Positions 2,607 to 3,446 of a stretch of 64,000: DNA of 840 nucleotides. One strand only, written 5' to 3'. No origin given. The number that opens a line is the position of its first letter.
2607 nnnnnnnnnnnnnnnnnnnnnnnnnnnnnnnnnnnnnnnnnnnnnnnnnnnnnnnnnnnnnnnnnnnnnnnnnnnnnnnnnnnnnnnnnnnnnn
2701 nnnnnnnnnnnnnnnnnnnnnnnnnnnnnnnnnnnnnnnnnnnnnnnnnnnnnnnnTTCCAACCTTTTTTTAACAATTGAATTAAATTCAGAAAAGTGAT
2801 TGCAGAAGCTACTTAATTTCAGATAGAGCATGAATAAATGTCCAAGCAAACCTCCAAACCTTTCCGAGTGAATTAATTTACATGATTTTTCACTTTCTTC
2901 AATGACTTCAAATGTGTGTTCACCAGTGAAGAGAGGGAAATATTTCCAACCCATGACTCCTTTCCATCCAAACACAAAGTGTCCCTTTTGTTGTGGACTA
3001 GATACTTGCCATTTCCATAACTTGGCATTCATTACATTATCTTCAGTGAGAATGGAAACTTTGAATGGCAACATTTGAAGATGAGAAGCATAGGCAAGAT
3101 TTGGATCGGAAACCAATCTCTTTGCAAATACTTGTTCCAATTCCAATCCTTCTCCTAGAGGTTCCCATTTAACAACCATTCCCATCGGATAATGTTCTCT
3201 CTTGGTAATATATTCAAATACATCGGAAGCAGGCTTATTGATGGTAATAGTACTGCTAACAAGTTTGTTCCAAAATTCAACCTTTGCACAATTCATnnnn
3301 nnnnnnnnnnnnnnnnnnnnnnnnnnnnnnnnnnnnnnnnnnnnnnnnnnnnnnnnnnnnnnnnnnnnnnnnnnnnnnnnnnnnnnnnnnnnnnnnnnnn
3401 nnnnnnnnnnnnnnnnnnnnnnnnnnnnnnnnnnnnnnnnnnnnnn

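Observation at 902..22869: Two paralogous 'periplasmic-sensor-like' two-TM proteins with cytoplasmic RGS domains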

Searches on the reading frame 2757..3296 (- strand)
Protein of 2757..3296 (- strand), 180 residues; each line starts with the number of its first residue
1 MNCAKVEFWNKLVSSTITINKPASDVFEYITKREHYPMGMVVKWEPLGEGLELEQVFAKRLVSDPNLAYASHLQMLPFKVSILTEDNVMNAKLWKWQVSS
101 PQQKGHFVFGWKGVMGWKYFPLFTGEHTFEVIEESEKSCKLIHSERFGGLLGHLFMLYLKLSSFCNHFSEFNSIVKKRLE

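Call 43: search_protein_families(library=pfam, proteins=[window:2757-3296:-], max_evalue=0.001)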
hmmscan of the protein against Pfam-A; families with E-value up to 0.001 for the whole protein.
window:2757-3296:- (180 aa): 0 families
